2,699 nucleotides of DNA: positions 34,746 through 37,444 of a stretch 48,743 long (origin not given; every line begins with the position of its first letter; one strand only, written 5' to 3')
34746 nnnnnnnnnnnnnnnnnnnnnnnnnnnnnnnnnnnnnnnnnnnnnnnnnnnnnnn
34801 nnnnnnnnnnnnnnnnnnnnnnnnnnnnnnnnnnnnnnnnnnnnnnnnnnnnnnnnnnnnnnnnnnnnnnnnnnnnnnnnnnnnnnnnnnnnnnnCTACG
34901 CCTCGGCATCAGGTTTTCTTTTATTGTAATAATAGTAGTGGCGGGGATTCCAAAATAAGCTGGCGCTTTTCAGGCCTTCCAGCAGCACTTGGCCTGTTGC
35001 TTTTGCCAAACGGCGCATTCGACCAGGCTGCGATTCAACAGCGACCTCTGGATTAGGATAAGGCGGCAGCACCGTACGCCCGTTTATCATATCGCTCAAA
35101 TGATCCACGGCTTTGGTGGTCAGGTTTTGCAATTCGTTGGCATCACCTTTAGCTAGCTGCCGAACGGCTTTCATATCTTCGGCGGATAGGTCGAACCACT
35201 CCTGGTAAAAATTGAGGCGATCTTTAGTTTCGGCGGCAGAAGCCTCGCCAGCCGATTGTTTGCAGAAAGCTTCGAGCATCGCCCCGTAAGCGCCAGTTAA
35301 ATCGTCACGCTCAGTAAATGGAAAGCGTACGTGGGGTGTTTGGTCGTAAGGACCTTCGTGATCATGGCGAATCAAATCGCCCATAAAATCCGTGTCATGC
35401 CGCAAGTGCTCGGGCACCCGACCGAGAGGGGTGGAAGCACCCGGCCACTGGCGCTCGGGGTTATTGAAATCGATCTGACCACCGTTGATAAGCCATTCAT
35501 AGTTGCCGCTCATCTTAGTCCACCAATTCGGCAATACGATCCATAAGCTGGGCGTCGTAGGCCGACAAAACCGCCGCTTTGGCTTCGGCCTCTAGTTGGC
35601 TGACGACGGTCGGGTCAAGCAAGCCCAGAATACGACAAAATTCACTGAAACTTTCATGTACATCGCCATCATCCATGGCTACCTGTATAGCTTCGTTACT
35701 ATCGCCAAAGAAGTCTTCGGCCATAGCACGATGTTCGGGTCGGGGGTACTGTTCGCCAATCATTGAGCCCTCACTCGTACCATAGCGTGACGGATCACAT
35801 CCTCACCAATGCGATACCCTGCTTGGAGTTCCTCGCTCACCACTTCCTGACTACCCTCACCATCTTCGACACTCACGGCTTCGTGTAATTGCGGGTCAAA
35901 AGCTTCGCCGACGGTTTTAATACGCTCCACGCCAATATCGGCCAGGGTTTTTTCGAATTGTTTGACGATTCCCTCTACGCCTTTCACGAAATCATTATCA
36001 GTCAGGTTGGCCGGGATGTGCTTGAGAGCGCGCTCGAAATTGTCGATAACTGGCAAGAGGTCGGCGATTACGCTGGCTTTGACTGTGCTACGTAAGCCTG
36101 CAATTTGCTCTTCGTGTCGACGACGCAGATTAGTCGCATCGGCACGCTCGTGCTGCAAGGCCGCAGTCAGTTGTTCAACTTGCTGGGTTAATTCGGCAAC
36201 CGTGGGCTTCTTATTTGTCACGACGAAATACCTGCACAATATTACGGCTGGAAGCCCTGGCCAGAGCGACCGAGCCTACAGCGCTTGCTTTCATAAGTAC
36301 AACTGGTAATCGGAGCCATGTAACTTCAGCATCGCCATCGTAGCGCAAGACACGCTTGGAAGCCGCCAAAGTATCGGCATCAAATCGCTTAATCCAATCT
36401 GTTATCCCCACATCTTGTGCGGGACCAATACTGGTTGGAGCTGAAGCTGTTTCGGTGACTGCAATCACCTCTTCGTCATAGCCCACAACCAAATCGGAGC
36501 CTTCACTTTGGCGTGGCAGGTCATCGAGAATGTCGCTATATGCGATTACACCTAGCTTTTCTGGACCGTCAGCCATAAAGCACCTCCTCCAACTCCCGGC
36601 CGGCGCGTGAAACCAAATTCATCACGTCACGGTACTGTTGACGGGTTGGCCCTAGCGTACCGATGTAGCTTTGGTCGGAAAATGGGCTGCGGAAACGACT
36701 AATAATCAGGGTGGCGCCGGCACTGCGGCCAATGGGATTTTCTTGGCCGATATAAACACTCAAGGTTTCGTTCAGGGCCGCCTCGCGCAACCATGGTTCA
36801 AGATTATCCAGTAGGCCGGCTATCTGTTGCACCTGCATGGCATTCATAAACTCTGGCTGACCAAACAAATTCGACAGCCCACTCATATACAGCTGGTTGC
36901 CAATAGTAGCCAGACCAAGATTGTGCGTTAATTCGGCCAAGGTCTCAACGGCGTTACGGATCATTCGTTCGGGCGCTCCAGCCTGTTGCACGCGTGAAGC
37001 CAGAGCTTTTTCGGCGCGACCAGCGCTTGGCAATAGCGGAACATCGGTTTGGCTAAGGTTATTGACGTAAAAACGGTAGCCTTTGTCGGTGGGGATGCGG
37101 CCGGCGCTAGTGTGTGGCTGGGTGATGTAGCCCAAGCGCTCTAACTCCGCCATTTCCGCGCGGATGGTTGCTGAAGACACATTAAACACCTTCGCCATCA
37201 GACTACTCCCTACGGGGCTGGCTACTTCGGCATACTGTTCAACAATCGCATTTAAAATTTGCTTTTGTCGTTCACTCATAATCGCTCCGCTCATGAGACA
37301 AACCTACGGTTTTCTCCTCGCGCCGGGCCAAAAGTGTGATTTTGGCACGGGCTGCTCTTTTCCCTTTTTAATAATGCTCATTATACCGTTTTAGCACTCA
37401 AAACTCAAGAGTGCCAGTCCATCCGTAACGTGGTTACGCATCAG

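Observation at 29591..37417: CIRCE/HrcA-controlled Hsp70 operon expanded by eight interleaved orphan ORFs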

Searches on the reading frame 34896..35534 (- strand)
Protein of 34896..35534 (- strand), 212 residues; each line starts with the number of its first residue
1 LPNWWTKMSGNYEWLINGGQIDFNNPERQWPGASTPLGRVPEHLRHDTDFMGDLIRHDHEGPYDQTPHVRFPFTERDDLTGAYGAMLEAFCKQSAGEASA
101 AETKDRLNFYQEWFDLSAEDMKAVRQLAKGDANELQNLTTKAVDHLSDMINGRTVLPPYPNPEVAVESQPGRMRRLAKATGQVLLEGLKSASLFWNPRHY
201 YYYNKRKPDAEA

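Call 7: search_protein_families(library=pfam, proteins=[window:34896-35534:-], max_evalue=1)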
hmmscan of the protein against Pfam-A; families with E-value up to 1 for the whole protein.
window:34896-35534:- (212 aa): 0 families

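Call 32: search_protein_families(library=ncbifam, proteins=[window:34896-35534:-], max_evalue=1)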
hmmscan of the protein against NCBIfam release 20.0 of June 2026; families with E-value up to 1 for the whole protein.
window:34896-35534:- (212 aa): 1 family
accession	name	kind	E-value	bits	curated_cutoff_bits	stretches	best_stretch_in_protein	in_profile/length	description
TIGR04116.1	CXXX_rpt_assoc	equivalog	0.23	11.6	50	1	2-25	59-85/90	CXXX repeat peptide modification system protein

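Call 33: search_protein_families(library=padloc, proteins=[window:34896-35534:-], max_evalue=1)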
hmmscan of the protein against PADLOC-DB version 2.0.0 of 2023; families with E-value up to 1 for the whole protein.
window:34896-35534:- (212 aa): 0 families

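Call 34: search_protein_families(library=phrogs, proteins=[window:34896-35534:-], max_evalue=1)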
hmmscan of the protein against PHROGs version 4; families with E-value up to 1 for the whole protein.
window:34896-35534:- (212 aa): 0 families

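Call 36: search_protein_representatives(protein=window:34896-35534:-)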
Query: 212 residues. Proteins with E-value up to 0.001 (for the whole library): 1; up to 1e-10: 1; up to 1e-30: 1. The best 1 are listed.
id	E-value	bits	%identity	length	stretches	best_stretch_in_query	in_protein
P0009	1.6e-139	479.4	100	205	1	8-212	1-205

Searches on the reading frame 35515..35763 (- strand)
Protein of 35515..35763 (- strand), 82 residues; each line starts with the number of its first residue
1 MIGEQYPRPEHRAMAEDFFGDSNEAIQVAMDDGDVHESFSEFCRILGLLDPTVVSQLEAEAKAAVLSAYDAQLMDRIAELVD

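Call 7: search_protein_families(library=pfam, proteins=[window:35515-35763:-], max_evalue=1)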
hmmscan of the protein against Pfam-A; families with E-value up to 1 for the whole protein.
window:35515-35763:- (82 aa): 0 families

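Call 32: search_protein_families(library=ncbifam, proteins=[window:35515-35763:-], max_evalue=1)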
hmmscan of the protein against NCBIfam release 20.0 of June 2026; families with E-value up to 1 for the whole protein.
window:35515-35763:- (82 aa): 0 families

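Call 33: search_protein_families(library=padloc, proteins=[window:35515-35763:-], max_evalue=1)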
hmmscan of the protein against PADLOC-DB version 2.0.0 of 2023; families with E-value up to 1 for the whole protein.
window:35515-35763:- (82 aa): 0 families

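Call 34: search_protein_families(library=phrogs, proteins=[window:35515-35763:-], max_evalue=1)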
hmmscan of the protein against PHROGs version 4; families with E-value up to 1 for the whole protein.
window:35515-35763:- (82 aa): 0 families

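Call 72: find_related_loci(query=window:35515-35763:-, collection=viral_contigs, flank=3000)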
Query window:35515-35763:- (82 aa) in viral_contigs; peptide patterns used: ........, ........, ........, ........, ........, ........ (x = any residue, [..] = any of these).
103 stretches matched a pattern, but none encodes a relative of the query by tblastn (E <= 1e-3).

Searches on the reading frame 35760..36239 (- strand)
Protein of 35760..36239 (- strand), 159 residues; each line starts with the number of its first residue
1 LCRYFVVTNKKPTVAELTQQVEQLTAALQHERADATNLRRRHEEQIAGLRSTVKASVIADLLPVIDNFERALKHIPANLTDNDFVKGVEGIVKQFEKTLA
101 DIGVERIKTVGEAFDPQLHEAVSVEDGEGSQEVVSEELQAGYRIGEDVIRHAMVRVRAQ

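Call 31: search_protein_families(library=pfam, proteins=[window:35760-36239:-], max_evalue=0.001)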
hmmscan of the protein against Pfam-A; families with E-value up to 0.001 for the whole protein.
window:35760-36239:- (159 aa): 1 family
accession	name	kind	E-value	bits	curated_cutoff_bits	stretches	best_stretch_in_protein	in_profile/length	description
PF01025.24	GrpE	-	8.2e-41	139.9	25.8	1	9-156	15-163/165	GrpE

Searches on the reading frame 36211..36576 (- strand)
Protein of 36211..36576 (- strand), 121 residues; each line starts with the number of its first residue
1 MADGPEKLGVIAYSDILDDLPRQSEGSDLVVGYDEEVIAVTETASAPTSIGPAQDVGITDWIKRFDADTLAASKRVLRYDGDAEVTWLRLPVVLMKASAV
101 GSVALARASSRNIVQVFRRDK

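Call 7: search_protein_families(library=pfam, proteins=[window:36211-36576:-], max_evalue=1)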
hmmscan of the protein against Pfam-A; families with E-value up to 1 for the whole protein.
window:36211-36576:- (121 aa): 0 families

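Call 11: list_cluster_members(proteins=[window:36211-36576:-, window:35515-35763:-, window:34896-35534:-, window:34610-34909:-, window:34018-34593:-, window:31822-32037:-, window:31373-31816:-, window:30685-31344:-, window:32073-34007:-, window:36569-37294:-])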
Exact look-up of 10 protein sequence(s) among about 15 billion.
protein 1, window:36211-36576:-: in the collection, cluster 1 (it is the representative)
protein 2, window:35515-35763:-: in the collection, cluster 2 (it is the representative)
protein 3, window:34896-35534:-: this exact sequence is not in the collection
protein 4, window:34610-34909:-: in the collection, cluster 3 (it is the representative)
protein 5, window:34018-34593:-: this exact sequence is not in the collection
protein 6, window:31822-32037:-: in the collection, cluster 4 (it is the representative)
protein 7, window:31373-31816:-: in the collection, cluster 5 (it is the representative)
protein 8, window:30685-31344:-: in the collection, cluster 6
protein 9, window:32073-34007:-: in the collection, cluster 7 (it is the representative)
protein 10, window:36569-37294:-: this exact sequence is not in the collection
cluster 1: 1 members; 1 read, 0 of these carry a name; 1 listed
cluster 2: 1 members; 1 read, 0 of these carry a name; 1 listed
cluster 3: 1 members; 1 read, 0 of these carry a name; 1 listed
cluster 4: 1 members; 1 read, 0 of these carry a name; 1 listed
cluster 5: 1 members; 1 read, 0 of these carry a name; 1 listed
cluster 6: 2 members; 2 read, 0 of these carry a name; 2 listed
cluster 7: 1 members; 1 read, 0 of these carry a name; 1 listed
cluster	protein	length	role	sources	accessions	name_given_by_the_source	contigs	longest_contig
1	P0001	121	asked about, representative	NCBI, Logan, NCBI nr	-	-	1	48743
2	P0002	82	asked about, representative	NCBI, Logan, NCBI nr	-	-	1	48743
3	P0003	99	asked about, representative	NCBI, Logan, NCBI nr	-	-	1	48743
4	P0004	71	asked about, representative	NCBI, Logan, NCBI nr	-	-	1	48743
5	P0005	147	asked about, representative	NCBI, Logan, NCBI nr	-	-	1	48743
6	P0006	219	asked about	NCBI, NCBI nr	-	-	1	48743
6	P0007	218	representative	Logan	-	-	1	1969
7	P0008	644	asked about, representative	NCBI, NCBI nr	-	-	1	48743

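Call 32: search_protein_families(library=ncbifam, proteins=[window:36211-36576:-], max_evalue=1)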
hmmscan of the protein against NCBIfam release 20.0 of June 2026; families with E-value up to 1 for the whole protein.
window:36211-36576:- (121 aa): 0 families

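Call 33: search_protein_families(library=padloc, proteins=[window:36211-36576:-], max_evalue=1)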
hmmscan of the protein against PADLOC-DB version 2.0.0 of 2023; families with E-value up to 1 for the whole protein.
window:36211-36576:- (121 aa): 0 families

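Call 34: search_protein_families(library=phrogs, proteins=[window:36211-36576:-], max_evalue=1)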
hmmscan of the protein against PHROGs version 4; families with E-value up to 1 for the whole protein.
window:36211-36576:- (121 aa): 0 families

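Call 71: find_related_loci(query=window:36211-36576:-, collection=viral_contigs, flank=3000)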
Query window:36211-36576:- (121 aa) in viral_contigs; peptide patterns used: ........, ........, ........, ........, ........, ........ (x = any residue, [..] = any of these).
18 stretches matched a pattern, but none encodes a relative of the query by tblastn (E <= 1e-3).

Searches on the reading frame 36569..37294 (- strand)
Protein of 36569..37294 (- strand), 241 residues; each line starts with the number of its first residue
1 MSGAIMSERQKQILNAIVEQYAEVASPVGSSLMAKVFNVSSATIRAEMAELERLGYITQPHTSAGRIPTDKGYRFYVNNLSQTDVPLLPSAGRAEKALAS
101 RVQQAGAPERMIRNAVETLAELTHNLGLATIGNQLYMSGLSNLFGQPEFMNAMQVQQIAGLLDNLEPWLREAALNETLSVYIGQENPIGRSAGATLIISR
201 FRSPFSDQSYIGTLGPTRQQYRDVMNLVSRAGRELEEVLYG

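Call 14: find_related_loci(query=window:36569-37294:-, collection=genome_contigs, flank=10000)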
Query window:36569-37294:- (241 aa) in genome_contigs; peptide patterns used: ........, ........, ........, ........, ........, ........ (x = any residue, [..] = any of these).
600 stretches matched a pattern (row limit reached: there are more); 586 encode a relative of the query (tblastn E <= 1e-3); the best 80 are kept; 80 distinct loci.
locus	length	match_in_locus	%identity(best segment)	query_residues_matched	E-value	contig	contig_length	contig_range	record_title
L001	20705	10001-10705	88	6-240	2e-138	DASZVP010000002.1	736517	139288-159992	MAG TPA_asm: Candidatus Saccharimonadales bacterium isolate SMAG_U6134 k141_341744, whole genome shotgun sequence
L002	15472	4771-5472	84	5-241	4e-132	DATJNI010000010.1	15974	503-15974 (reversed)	MAG TPA_asm: Candidatus Sulfotelmatobacter sp. isolate SMAG_U14857 k141_2551317, whole genome shotgun sequence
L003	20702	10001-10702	84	6-240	3e-131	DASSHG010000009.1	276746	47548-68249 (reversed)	MAG TPA_asm: Candidatus Saccharimonadales bacterium isolate SMAG_U1053 k141_727542, whole genome shotgun sequence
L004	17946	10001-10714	82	5-241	2e-129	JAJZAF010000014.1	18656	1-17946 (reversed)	MAG: bacterium isolate FK5.bin85 NODE_3908_length_18656_cov_2.068919, whole genome shotgun sequence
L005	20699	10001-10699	83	6-239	1e-128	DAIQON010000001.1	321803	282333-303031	MAG TPA_asm: Candidatus Saccharibacteria bacterium isolate CTOTU10846 NODE_1_length_321803_cov_9.127208, whole genome sh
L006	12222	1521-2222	83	6-240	1e-128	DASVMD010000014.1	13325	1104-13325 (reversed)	MAG TPA_asm: Candidatus Saccharimonadales bacterium isolate SMAG_U3091 k141_155054, whole genome shotgun sequence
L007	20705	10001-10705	82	5-240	6e-128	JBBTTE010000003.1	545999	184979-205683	MAG: Patescibacteria group bacterium isolate H32-bin050_1 H32_bin050_1_000000000003, whole genome shotgun sequence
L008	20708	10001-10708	81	3-240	7e-128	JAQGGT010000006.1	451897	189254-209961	MAG: Candidatus Saccharibacteria bacterium isolate RYN_414 scaffold_152058, whole genome shotgun sequence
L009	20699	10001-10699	81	6-240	2e-127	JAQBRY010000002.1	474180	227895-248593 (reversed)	MAG: Candidatus Saccharibacteria bacterium isolate RYN_413 scaffold_288720, whole genome shotgun sequence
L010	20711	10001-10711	81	4-240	8e-127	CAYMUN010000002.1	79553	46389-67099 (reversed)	MAG TPA_asm: uncultured Candidatus Saccharibacteria bacterium isolate SRP200132_co1_276 genome assembly, contig: NODE_39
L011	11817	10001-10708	81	6-240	1e-125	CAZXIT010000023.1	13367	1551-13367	MAG TPA_asm: uncultured Candidatus Saccharibacteria bacterium isolate SRP200132_co1_116 genome assembly, contig: NODE_81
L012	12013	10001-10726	80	6-240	5e-125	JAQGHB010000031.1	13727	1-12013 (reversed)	MAG: Candidatus Saccharibacteria bacterium isolate RYN_422 scaffold_1691237, whole genome shotgun sequence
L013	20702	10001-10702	81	6-240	4e-124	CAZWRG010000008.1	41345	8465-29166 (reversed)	MAG TPA_asm: uncultured Candidatus Saccharibacteria bacterium isolate SRP144015_co1_33 genome assembly, contig: NODE_503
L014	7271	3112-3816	79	4-241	1e-123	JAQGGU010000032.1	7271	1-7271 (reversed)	MAG: Candidatus Saccharibacteria bacterium isolate RYN_415 scaffold_1305614, whole genome shotgun sequence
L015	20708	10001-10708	79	6-241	2e-123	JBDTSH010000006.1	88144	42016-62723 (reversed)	MAG: Candidatus Saccharibacteria bacterium isolate cluster3_bin.266 NODE_478_length_88144_cov_8.984561, whole genome sho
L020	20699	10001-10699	79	6-240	3e-122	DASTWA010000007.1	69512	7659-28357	MAG TPA_asm: Candidatus Saccharimonadales bacterium isolate SMAG_U2374 k141_559028, whole genome shotgun sequence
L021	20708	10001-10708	78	6-241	7e-122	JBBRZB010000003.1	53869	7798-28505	MAG: Candidatus Saccharimonadales bacterium isolate metawrap_la5_19 metawrap_la5_19_K_1574395_L_53869_cov_16.0000, whole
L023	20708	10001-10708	79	6-240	1e-121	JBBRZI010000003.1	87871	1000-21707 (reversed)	MAG: Candidatus Saccharimonadales bacterium isolate metawrap_la5_32 metawrap_la5_32_K_803551_L_87871_cov_22.7605, whole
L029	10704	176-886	80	6-240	6e-121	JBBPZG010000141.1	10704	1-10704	MAG: Candidatus Saccharimonadales bacterium isolate bin.36 bin.36_S4Ck141_764835_length_10704_cov_12.0000, whole genome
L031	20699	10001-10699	77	6-240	4e-120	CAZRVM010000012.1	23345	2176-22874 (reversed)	MAG TPA_asm: uncultured Candidatus Saccharibacteria bacterium isolate SRP135725_co1_554 genome assembly, contig: NODE_26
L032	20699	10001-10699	78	6-240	1e-119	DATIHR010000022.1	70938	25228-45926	MAG TPA_asm: Candidatus Saccharimonadales bacterium isolate SMAG_U15643 k141_342779, whole genome shotgun sequence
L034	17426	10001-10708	75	4-240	1e-118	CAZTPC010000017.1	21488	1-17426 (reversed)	MAG TPA_asm: uncultured Candidatus Saccharibacteria bacterium isolate SRP286056_co2_252 genome assembly, contig: NODE_36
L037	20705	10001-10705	77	5-239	1e-118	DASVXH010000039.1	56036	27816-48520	MAG TPA_asm: Candidatus Saccharimonadales bacterium isolate SMAG_U2570 k141_48973, whole genome shotgun sequence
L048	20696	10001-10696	76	6-239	6e-117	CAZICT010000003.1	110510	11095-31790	MAG TPA_asm: uncultured Candidatus Saccharibacteria bacterium isolate SRP144015_co1_49 genome assembly, contig: NODE_91_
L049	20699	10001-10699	74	6-240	7e-117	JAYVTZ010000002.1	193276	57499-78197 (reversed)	MAG: Burkholderiaceae bacterium isolate GL74_UP_metabat_189 GL74_UP_metabat_189_1, whole genome shotgun sequence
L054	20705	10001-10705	75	5-240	9e-116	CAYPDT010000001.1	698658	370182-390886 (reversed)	MAG TPA_asm: uncultured Candidatus Saccharibacteria bacterium isolate SRP170004_co1_264 genome assembly, contig: NODE_6_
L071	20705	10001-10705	73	4-239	9e-112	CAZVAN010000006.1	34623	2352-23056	MAG TPA_asm: uncultured Candidatus Saccharibacteria bacterium isolate binchicken_co54_401 genome assembly, contig: NODE_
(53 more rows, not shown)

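Call 31: search_protein_families(library=pfam, proteins=[window:36569-37294:-], max_evalue=0.001)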
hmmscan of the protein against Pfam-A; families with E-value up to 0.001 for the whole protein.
window:36569-37294:- (241 aa): 2 families
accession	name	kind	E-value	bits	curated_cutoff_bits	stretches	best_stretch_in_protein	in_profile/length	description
PF01628.27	HrcA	-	1.4e-16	61.6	22.2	1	96-225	92-215/215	HrcA protein C terminal domain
PF03444.21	HrcA_DNA-bdg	-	8.4e-07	29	21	1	7-75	3-72/79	Winged helix-turn-helix transcription repressor, HrcA DNA-binding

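Call 32: search_protein_families(library=ncbifam, proteins=[window:36569-37294:-], max_evalue=1)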
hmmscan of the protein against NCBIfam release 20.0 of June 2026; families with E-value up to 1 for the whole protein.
window:36569-37294:- (241 aa): 10 families
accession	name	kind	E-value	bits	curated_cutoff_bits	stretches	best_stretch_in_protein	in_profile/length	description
TIGR00331.1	hrcA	equivalog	2.4e-52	178.6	197.2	2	7-130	1-124/338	heat-inducible transcriptional repressor HrcA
NF003033.0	PRK03911.1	equivalog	5.1e-14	52.5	248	1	7-80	4-79/264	HrcA family transcriptional regulator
NF040755.1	AgaR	equivalog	0.00022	20.4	260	1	7-64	5-57/256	transcriptional repressor AgaR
TIGR00498.1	lexA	equivalog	0.0052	16.4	110.95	1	6-63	4-62/203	transcriptional repressor LexA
NF040887.2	trans_reg_YciT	exception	0.016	14.8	450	1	6-65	1-55/246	DNA-binding transcriptional regulator YciT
NF053704.1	TransRegCcpNBacil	equivalog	0.017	14.5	260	1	6-58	3-50/208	transcriptional regulator CcpN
NF041397.1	TranRegGlpR_Halo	equivalog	0.019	14.6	300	1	8-64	5-56/253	HTH-type transcriptional regulator GlpR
NF007316.0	PRK09802.1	equivalog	0.024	13.8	351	1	7-64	16-68/269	DeoR family transcriptional regulator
NF007720.0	PRK10411.1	equivalog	0.031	13.6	259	1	8-67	4-58/243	L-fucose operon activator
NF006811.0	PRK09333.1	equivalog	0.063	12.8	156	1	36-75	90-127/150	30S ribosomal protein S19e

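Call 42: search_protein_families(library=pfam, proteins=[L034:13184-14785:+, L021:13767-14168:+, L034:11656-13110:-, L023:13554-14210:+, L049:14634-15320:+, L032:14254-14718:+, L031:13316-16288:+, L007:13506-14075:+, L020:12244-15024:+, L037:11946-13988:+], max_evalue=0.001)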
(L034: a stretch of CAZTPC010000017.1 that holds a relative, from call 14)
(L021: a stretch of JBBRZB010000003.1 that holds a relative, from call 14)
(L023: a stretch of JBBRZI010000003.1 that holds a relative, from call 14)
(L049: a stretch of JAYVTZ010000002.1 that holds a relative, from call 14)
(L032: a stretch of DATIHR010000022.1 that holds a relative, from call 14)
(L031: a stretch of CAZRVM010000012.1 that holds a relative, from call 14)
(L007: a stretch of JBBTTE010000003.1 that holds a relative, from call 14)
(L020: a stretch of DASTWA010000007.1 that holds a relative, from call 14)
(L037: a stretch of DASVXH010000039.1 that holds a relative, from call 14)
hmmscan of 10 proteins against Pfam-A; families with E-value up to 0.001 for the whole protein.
L034:13184-14785:+ (533 aa): 3 families
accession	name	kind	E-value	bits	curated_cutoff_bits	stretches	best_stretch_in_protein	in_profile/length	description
PF17957.7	Big_7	-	1.5e-34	118.8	24.1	2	163-231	1-70/70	Bacterial Ig domain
PF07705.17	CARDB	-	1.7e-08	35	22.7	1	255-355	1-99/101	CARDB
PF24893.1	DUF7743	-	7.7e-06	26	27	0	385-457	20-97/120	Domain of unknown function (DUF7743)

L021:13767-14168:+ (133 aa): 1 family
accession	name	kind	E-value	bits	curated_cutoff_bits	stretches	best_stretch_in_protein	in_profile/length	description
PF03091.20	CutA1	-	1.6e-21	76.4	22.4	1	35-127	4-97/99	CutA1 divalent ion tolerance protein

L034:11656-13110:- (484 aa): 0 families

L023:13554-14210:+ (218 aa): 1 family
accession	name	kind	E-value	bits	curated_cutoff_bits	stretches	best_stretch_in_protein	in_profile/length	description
PF01936.24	NYN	-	8.5e-12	46.2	24.2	1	17-189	2-128/145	NYN domain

L049:14634-15320:+ (228 aa): 1 family
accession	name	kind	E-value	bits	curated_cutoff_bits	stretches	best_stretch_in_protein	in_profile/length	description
PF07884.19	VKOR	-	1.5e-33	116.2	27.5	1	43-174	2-133/134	Vitamin K epoxide reductase family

L032:14254-14718:+ (154 aa): 0 families

L031:13316-16288:+ (990 aa): 0 families

L007:13506-14075:+ (189 aa): 4 families
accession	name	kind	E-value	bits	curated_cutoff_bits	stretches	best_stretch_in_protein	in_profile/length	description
PF00583.31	Acetyltransf_1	-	4.2e-11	43.6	20.7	1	42-156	3-116/116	Acetyltransferase (GNAT) family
PF13508.13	Acetyltransf_7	-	1.1e-09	39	27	1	75-157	5-83/84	Acetyltransferase (GNAT) domain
PF13673.13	Acetyltransf_10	-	1.3e-09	38.6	23.6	1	65-175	26-125/128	Acetyltransferase (GNAT) domain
PF13527.13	Acetyltransf_9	-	2.7e-07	31.1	25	1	31-157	1-125/127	Acetyltransferase (GNAT) domain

L020:12244-15024:+ (926 aa): 2 families
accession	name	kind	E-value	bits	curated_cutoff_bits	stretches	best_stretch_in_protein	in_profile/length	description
PF15902.12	Sortilin-Vps10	-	2.7e-10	40.1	33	1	147-248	3-114/446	Sortilin, neurotensin receptor 3,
PF02012.26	BNR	-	3.2e-05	23.7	27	0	234-244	1-11/12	BNR/Asp-box repeat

L037:11946-13988:+ (680 aa): 0 families

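Call 43: search_protein_families(library=pfam, proteins=[L001:10704-10937:+, L001:11390-11779:+, L001:11837-12049:+, L001:13990-14505:+, L008:10842-11717:+, L029:2068-2766:+, L049:13629-14309:+, L054:19343-19969:+, L071:11237-11821:+, L048:13392-13970:+], max_evalue=0.001)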
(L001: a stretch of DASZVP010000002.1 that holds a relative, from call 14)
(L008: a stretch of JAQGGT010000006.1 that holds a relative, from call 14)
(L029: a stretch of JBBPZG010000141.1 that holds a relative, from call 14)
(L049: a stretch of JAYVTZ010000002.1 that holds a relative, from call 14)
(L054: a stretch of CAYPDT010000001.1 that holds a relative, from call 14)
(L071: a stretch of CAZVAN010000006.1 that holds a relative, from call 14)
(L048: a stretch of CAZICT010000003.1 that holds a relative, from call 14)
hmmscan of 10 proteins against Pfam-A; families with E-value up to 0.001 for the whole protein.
L001:10704-10937:+ (77 aa): 0 families

L001:11390-11779:+ (129 aa): 0 families

L001:11837-12049:+ (70 aa): 0 families

L001:13990-14505:+ (171 aa): 0 families

L008:10842-11717:+ (291 aa): 0 families

L029:2068-2766:+ (232 aa): 0 families

L049:13629-14309:+ (226 aa): 1 family
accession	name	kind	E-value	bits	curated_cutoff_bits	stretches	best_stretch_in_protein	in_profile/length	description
PF08241.18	Methyltransf_11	-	0.00053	21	21.2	0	102-158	43-94/95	Methyltransferase domain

L054:19343-19969:+ (208 aa): 1 family
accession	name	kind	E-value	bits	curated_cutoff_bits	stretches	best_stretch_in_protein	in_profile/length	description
PF01810.24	LysE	-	9e-34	117.1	25.6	1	16-204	4-191/193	LysE type translocator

L071:11237-11821:+ (194 aa): 0 families

L048:13392-13970:+ (192 aa): 0 families
